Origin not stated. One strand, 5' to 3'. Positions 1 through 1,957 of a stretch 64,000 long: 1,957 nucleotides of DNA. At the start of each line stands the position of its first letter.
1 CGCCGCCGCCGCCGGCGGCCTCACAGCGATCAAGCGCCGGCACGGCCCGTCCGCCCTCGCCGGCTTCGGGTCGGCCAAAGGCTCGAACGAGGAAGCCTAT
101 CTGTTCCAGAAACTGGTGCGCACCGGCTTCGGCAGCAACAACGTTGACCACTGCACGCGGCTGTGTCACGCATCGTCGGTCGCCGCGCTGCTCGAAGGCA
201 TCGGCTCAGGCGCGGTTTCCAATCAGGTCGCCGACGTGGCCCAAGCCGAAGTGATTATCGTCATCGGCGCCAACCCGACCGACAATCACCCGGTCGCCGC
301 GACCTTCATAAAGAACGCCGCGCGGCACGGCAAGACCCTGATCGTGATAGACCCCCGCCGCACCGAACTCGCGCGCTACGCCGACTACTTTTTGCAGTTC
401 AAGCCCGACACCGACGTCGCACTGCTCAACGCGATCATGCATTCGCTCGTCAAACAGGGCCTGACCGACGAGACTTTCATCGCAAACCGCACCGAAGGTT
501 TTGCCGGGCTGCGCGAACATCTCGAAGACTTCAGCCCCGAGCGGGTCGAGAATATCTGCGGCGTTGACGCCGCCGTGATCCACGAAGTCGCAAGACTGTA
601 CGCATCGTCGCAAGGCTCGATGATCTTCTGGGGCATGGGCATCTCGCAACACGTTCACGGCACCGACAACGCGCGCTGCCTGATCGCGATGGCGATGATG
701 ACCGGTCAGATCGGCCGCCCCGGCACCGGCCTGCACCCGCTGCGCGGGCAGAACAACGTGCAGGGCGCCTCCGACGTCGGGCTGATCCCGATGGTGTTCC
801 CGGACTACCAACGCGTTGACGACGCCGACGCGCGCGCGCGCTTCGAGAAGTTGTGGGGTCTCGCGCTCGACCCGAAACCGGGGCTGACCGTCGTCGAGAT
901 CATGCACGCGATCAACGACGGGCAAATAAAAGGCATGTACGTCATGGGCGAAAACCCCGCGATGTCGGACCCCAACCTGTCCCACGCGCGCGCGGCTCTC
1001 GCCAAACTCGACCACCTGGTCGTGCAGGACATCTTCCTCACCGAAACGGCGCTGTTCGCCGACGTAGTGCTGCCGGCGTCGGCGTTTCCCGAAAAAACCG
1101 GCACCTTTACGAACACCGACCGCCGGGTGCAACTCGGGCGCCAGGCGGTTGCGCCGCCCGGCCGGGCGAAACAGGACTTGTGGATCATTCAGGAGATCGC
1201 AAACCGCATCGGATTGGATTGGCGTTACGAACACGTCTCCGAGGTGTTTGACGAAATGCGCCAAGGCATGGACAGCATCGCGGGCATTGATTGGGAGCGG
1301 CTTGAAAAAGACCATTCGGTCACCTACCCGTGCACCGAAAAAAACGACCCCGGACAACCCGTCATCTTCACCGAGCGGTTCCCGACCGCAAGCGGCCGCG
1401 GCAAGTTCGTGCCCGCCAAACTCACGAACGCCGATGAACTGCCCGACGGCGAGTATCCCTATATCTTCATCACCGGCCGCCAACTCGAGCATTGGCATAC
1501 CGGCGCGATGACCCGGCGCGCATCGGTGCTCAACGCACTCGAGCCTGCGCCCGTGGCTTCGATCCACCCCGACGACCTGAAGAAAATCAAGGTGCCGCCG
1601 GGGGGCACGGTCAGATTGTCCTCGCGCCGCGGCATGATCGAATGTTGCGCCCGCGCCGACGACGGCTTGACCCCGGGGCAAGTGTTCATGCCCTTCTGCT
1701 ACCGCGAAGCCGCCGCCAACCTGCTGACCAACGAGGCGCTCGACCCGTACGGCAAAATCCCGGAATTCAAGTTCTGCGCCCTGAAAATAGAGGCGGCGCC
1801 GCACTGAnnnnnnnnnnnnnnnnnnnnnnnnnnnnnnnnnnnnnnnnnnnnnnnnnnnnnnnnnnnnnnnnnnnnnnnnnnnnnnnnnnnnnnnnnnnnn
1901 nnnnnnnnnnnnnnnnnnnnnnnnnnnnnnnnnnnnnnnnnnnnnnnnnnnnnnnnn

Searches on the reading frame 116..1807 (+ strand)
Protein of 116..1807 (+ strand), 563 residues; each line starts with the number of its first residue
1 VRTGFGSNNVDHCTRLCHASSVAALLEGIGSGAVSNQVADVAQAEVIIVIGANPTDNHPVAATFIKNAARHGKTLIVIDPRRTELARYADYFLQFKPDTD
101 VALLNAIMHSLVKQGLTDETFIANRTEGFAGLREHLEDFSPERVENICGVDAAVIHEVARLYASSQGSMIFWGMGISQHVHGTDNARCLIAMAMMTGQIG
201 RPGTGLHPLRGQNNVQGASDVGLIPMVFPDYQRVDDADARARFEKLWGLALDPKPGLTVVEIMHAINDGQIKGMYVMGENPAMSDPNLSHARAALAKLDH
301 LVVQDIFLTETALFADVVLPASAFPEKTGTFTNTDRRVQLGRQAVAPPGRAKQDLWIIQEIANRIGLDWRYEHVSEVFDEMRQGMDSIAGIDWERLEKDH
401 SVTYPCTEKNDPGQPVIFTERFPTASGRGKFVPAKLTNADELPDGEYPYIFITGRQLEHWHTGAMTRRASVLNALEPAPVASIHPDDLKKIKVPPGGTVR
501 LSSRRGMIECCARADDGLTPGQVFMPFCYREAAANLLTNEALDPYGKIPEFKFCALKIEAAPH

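Call 49: search_protein_families(library=pfam, proteins=[window:116-1807:+], max_evalue=0.01)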
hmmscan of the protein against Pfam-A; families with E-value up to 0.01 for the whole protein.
window:116-1807:+ (563 aa): 3 families
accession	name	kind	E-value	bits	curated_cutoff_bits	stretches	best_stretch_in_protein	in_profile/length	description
PF00384.28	Molybdopterin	-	1.3e-64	218.9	24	1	7-364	72-353/353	Molybdopterin oxidoreductase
PF01568.27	Molydop_binding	-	5.6e-27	94.4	26.8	1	449-555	1-110/110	Molydopterin dinucleotide binding domain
PF01380.27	SIS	-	0.005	17.1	25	0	33-116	43-123/131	SIS domain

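Call 77: search_protein_families(library=padloc, alignment_id=A5, max_evalue=0.00001)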
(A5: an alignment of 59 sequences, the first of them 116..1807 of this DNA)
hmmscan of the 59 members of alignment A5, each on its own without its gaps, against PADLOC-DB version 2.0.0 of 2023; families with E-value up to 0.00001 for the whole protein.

A. member 1, window:116-1807:+ (563 aa): 0 families

B. families by the number of members that match (of 59 scanned): 7 families
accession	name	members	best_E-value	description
PDLC04135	mad3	1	4.1e-24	mads_3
PDLC04134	mad2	1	1.7e-22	mads_2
PDLC04140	mad8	1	1e-09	mads_8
PDLC02914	ATPase-Toprim_I-B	1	1.5e-09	-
PDLC02980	AriA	1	7.5e-08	-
PDLC04164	AriA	1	2e-06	-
PDLC00293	PtuA1|PtuA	1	5.4e-06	AAA ATPase domain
